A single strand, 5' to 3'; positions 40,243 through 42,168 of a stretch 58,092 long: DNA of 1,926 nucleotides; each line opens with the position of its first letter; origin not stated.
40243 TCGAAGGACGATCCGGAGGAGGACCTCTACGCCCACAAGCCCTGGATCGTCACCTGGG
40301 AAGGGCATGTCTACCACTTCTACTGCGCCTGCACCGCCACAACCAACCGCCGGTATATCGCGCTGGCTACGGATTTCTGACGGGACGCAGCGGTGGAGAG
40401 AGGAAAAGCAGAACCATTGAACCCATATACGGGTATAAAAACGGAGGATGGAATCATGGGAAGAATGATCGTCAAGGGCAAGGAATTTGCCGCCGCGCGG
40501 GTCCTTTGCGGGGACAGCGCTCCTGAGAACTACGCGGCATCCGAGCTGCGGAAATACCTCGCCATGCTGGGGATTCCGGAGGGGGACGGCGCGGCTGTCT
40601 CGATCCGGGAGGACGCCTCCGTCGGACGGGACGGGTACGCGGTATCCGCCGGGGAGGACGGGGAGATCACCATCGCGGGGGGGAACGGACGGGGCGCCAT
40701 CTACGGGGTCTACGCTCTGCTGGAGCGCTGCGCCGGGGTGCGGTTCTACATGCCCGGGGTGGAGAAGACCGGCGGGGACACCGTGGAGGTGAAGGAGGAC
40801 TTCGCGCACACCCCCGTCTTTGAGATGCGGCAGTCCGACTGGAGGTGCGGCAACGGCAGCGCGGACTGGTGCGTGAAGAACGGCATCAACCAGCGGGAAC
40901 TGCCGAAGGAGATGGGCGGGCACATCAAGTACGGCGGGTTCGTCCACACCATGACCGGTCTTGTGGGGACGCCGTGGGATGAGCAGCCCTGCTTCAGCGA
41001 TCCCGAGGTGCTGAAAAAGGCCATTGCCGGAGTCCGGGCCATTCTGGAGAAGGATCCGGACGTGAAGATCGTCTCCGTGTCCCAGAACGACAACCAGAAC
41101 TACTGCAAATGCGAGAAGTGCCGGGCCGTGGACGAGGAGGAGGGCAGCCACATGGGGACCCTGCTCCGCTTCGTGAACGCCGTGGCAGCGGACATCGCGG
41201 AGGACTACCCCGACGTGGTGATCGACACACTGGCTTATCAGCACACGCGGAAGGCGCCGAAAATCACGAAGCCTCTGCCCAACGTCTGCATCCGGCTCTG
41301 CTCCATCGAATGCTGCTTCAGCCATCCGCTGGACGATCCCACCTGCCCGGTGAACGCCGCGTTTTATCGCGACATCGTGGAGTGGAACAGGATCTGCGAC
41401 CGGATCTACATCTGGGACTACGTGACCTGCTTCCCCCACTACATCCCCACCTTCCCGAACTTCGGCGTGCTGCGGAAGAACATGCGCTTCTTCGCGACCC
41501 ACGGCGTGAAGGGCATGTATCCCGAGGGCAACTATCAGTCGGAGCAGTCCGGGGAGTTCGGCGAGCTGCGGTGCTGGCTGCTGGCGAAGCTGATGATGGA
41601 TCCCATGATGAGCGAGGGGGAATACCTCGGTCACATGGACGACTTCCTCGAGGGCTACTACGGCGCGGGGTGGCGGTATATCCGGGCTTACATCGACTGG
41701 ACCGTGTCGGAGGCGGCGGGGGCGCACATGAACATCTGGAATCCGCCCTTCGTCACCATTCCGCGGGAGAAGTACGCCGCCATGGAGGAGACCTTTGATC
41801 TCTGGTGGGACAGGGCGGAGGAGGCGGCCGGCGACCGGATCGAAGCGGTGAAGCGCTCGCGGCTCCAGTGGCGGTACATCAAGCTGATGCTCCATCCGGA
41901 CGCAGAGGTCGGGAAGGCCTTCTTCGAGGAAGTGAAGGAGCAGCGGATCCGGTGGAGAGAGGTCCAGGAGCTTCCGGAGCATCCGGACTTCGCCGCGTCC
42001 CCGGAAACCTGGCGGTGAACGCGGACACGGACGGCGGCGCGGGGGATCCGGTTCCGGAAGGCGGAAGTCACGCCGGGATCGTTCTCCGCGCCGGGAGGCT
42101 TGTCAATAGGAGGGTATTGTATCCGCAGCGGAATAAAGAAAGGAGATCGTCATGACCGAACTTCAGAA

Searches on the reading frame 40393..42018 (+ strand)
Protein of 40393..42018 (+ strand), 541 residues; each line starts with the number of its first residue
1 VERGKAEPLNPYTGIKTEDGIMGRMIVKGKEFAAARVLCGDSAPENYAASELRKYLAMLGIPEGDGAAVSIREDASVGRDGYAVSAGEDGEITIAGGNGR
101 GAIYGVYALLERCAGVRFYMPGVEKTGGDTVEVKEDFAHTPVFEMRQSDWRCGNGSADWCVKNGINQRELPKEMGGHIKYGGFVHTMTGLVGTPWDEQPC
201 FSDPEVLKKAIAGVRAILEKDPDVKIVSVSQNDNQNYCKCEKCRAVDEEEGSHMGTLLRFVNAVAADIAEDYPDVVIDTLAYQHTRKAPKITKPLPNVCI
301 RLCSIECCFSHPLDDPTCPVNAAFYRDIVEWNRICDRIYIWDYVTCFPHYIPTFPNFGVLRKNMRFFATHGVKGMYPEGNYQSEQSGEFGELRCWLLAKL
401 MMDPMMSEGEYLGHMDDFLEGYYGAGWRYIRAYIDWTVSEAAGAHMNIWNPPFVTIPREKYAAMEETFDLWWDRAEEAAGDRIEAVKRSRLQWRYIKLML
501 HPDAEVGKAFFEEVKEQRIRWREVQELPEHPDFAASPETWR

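Call 78: search_protein_families(library=pfam, proteins=[window:40393-42018:+], max_evalue=0.00001)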
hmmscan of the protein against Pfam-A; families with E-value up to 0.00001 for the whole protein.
window:40393-42018:+ (541 aa): 1 family
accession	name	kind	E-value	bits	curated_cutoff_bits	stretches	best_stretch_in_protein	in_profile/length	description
PF16126.11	DUF4838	-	1.7e-79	267.8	26.6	1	197-435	92-325/325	Domain of unknown function (DUF4838)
